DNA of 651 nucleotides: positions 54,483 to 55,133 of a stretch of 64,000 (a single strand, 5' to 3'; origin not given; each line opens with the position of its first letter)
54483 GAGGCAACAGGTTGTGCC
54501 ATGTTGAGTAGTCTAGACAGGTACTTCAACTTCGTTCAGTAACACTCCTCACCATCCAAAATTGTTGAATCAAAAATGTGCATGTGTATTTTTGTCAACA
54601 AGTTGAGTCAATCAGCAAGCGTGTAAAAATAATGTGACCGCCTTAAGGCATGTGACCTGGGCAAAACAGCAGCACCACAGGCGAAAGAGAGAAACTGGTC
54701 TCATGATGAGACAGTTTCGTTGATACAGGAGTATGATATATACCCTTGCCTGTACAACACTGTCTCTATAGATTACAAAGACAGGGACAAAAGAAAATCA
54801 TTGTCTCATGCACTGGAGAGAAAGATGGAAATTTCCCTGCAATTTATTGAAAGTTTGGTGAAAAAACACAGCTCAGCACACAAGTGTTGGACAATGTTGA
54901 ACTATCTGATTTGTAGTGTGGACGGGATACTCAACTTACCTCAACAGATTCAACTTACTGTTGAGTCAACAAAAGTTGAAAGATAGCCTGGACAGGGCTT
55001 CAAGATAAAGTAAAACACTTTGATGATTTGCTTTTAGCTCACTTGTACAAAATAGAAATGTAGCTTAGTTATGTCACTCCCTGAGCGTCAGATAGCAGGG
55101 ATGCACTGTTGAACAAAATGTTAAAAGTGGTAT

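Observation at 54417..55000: Compact TIR element whose entire interior encodes a MADF domain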

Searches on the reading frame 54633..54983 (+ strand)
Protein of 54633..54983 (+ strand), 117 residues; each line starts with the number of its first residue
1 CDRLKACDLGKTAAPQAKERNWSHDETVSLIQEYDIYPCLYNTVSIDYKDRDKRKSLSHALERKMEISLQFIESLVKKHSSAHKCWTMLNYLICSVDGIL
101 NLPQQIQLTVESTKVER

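Call 6: search_protein_families(library=pfam, proteins=[window:54633-54983:+], max_evalue=10)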
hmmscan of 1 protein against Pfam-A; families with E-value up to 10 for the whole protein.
seq(117 aa): 1 family
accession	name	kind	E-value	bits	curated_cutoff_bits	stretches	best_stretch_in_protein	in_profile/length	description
PF10545.15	MADF_DNA_bdg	-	2.6e-05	24.9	22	1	30-76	1-49/84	Alcohol dehydrogenase transcription factor Myb/SANT-like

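Call 7: search_solved_structures(query=window:54633-54983:+, max_evalue=10, show_alignments=2)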
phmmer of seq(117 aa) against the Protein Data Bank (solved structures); distinct sequences matched with E-value up to 10: 8.
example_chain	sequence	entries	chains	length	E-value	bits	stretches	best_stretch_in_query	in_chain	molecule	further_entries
1cen_A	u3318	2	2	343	0.17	15.2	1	8-60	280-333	CELLULASE CELC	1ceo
1cec_A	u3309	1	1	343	0.17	15.2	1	8-60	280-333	ENDOGLUCANASE CELC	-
2yus_A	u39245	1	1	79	0.84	13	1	17-66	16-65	SWI/SNF-related matrix-associated actin-dependent regulator of chromatin subfamily C membe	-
5ul2_A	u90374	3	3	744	0.97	12.8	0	74-111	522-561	OxsB protein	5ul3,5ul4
6h3z_A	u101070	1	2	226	0.99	12.8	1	10-76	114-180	CCR4-not transcription complex subunit 1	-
3mwd_A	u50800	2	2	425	1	12.7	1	53-106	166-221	ATP-citrate synthase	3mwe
5tde_A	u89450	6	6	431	1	12.7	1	53-106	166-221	ATP-citrate synthase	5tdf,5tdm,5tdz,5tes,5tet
3q73_A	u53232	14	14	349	1.3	12.3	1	11-98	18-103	Farnesyltransferase, alpha subunit | Farnesyltransferase alpha subunit | Protein farnesyltransferase/geranylgeranyltransferase type-1 subunit alpha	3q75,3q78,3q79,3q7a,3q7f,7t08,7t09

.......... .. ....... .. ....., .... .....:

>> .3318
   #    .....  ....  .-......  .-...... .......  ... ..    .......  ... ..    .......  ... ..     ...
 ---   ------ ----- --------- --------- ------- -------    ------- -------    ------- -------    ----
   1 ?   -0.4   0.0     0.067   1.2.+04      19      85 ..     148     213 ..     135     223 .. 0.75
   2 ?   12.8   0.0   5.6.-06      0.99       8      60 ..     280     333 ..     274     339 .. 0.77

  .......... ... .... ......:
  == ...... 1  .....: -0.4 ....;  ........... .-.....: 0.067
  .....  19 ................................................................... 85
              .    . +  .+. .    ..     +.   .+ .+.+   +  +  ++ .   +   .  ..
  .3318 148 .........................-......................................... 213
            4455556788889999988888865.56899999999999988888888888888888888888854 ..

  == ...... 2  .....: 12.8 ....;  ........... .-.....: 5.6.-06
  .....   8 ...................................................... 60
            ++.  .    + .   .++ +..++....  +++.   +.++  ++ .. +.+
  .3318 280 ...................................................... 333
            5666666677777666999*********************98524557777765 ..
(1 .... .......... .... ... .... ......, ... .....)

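Call 14: find_homologous_proteins(query=window:54633-54983:+, max_evalue=0.01)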
Query window:54633-54983:+: no candidate shares three 5-residue words with the query. No homologue found.

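Call 21: search_protein_representatives(protein=window:54633-54983:+)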
Query: 117 residues. Proteins with E-value up to 0.001 (for the whole library): 16; up to 1e-10: 0; up to 1e-30: 0. The best 16 are listed.
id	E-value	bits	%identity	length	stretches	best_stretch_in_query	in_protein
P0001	1.8e-06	44.2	31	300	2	15-69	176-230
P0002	2.2e-06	43.9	59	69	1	15-53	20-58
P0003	2.9e-06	43.5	36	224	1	9-81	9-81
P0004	1.8e-05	40.9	37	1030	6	23-52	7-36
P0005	1.9e-05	40.9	39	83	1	15-70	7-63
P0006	2.8e-05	40.3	44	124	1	16-67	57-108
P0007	2.8e-05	40.3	46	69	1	12-59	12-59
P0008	1.7e-04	37.8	25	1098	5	21-81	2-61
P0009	2.9e-04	37.1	44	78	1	17-57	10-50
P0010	4.0e-04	36.6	43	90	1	16-71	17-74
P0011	5.5e-04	36.2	38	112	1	12-63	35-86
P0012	6.6e-04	35.9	39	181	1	13-63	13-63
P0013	7.0e-04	35.8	40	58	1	22-73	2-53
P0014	7.8e-04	35.7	44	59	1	17-57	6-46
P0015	7.8e-04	35.7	37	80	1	15-78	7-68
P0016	8.7e-04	35.5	40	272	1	18-72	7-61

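Call 23: list_cluster_members(proteins=[P0002, P0007, P0009, P0014, P0003, P0001, P0005, P0010, P0012, P0016])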
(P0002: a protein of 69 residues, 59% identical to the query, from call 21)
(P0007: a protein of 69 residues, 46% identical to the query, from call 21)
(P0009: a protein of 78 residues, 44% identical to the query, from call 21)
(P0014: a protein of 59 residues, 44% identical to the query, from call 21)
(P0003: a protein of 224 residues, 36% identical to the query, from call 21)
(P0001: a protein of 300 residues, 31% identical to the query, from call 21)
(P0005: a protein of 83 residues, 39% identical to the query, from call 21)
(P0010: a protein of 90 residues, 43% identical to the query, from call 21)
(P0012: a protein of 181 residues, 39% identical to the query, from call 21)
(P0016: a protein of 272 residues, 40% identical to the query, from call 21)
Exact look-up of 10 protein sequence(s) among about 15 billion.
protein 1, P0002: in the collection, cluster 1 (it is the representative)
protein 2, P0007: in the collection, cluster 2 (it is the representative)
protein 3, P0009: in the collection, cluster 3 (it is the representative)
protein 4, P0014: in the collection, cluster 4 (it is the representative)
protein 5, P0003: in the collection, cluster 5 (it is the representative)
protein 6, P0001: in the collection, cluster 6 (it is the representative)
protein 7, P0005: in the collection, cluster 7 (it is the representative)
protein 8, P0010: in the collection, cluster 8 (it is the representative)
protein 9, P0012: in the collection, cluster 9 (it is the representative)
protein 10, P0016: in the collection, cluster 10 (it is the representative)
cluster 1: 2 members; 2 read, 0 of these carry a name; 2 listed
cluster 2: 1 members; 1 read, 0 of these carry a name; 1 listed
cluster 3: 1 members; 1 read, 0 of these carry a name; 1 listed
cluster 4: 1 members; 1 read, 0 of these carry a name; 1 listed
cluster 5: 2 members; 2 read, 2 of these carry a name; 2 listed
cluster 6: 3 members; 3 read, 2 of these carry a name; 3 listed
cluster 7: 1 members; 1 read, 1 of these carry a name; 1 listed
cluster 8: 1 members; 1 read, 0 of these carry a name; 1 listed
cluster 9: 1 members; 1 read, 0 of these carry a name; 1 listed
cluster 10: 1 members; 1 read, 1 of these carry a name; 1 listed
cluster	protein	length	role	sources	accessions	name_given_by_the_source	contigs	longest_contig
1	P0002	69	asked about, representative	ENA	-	-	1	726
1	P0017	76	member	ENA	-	-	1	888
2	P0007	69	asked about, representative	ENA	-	-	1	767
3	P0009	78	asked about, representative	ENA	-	-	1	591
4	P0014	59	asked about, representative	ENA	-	-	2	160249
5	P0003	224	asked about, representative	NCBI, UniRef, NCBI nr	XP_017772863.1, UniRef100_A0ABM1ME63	PREDICTED: uncharacterized protein LOC108559975 isoform X2 [Nicrophorus vespilloides] | Uncharacterized protein LOC108559975 isoform X2 n=1 Tax=Nicrophorus vespilloides ...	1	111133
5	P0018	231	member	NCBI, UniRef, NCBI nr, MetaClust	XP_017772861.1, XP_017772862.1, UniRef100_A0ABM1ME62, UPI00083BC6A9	PREDICTED: uncharacterized protein LOC108559975 isoform X1 [Nicrophorus vespilloides] | Uncharacterized protein LOC108559975 isoform X1 n=1 Tax=Nicrophorus vespilloides ... | status=active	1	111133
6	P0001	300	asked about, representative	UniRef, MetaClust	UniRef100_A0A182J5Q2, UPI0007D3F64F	MADF domain-containing protein n=1 Tax=Anopheles atroparvus TaxID=41427 ... | status=active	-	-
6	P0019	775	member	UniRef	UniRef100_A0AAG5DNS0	MADF domain-containing protein n=1 Tax=Anopheles atroparvus TaxID=41427 ...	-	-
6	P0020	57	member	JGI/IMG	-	-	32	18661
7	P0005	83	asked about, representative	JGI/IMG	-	hypothetical protein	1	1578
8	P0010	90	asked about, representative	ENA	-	-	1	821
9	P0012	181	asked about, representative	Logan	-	-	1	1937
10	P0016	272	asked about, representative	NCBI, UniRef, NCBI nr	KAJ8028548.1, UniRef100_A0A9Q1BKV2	hypothetical protein HOLleu_30817 [Holothuria leucospilota] | MADF domain-containing protein n=1 Tax=Holothuria leucospilota TaxID=206669 ...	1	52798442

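Call 24: find_encoding_contigs(protein=P0002, flank=10000)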
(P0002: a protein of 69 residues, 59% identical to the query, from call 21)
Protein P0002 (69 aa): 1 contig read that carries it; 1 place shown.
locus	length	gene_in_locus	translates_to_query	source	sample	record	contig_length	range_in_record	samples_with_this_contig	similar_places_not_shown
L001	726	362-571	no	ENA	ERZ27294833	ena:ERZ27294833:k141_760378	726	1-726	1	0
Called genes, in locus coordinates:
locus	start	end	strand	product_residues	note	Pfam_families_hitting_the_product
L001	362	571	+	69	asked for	-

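Call 25: find_encoding_contigs(protein=P0014, flank=10000)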
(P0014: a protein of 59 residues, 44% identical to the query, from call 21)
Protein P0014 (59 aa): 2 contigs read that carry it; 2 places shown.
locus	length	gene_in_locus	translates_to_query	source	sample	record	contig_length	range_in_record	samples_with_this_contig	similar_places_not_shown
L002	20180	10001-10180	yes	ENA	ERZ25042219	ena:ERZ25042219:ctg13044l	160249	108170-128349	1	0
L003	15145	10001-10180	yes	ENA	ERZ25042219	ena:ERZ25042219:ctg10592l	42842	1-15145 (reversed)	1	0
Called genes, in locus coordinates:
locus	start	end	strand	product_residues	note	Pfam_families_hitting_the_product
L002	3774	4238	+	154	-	-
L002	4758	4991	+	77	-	-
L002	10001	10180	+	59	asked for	PF10545:MADF_DNA_bdg (weak)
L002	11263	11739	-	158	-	PF00078:RVT_1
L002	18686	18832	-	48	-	-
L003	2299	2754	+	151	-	-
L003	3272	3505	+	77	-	-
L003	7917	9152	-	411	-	PF03564:DUF1759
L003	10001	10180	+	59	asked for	PF10545:MADF_DNA_bdg (weak)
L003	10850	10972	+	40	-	-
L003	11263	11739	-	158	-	PF00078:RVT_1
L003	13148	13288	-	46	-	-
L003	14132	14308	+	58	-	-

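Call 30: find_encoding_contigs(protein=P0007, flank=10000)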
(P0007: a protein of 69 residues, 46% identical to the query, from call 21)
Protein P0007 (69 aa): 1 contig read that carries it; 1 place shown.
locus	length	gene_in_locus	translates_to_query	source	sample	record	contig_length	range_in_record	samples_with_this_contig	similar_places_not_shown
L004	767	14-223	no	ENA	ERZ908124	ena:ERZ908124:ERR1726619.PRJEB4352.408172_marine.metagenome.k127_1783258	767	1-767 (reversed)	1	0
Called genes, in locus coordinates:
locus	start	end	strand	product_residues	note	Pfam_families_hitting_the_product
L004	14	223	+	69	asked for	PF10545:MADF_DNA_bdg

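Call 31: find_encoding_contigs(protein=P0009, flank=10000)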
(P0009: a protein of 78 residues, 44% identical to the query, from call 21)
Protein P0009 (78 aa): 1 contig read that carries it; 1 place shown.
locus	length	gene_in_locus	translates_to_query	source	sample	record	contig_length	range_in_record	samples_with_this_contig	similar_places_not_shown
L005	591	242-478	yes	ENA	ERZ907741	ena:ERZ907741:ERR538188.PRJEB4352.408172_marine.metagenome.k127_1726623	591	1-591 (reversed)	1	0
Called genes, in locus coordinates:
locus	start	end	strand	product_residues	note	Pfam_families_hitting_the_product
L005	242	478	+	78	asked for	PF10545:MADF_DNA_bdg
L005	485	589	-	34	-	?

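Call 32: find_encoding_contigs(protein=P0012, flank=10000)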
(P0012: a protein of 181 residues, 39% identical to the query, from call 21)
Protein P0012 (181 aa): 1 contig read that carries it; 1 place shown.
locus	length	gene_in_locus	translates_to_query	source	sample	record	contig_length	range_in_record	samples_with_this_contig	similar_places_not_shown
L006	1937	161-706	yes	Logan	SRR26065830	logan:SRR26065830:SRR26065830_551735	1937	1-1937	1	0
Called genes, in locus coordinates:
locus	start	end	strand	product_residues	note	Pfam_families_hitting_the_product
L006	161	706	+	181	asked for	PF13837:Myb_DNA-bind_4, PF10545:MADF_DNA_bdg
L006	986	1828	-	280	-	PF04827:Plant_tran, PF13359:DDE_Tnp_4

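Call 44: search_protein_families(library=pfam, proteins=[L006:986-1828:-], max_evalue=1)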
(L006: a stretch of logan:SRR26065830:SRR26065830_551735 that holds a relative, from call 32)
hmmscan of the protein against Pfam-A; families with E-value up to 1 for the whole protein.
L006:986-1828:- (280 aa): 3 families
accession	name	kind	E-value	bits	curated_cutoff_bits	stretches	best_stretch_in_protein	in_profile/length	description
PF13359.12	DDE_Tnp_4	-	2e-30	106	24.8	1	44-208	1-158/158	DDE superfamily endonuclease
PF04827.20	Plant_tran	-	2e-10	41.1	22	1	35-213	22-200/205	Plant transposon protein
PF01609.27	DDE_Tnp_1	-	0.00034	20.9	23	1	39-205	4-196/200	Transposase DDE domain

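Call 46: find_encoding_contigs(protein=P0005, flank=10000)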
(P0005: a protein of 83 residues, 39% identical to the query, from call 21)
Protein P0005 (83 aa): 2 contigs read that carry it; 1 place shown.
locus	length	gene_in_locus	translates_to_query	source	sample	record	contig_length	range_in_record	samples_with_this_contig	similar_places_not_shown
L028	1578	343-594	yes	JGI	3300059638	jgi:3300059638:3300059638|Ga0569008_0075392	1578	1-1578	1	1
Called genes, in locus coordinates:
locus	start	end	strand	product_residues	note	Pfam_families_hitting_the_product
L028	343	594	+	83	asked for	PF10545:MADF_DNA_bdg (weak)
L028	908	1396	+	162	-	-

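Call 47: find_encoding_contigs(protein=P0010, flank=10000)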
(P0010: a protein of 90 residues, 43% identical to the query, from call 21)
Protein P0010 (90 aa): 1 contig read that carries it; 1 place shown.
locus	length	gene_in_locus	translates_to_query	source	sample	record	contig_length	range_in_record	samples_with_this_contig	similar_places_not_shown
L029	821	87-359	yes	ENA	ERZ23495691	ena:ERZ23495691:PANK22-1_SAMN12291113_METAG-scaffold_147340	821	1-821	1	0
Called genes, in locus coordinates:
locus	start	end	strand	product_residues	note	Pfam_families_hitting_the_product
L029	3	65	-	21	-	?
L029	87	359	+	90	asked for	PF10545:MADF_DNA_bdg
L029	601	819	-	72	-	?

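Call 48: find_encoding_contigs(protein=P0017, flank=10000)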
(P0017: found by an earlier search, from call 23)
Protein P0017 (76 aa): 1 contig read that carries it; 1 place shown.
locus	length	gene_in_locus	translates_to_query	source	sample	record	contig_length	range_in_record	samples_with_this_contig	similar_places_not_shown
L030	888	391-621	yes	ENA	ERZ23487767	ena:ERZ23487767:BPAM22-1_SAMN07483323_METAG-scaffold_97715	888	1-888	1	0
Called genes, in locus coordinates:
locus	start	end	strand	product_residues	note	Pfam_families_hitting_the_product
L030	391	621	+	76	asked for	PF10545:MADF_DNA_bdg (weak)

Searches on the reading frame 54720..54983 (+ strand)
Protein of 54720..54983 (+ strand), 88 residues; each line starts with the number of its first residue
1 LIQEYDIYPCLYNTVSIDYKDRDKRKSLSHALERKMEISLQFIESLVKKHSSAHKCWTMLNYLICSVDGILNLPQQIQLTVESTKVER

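Call 54: find_encoding_contigs(protein=window:54720-54983:+, flank=10000)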
Protein seq(88 aa) (88 aa): no gene with exactly this product is on record in the collection.
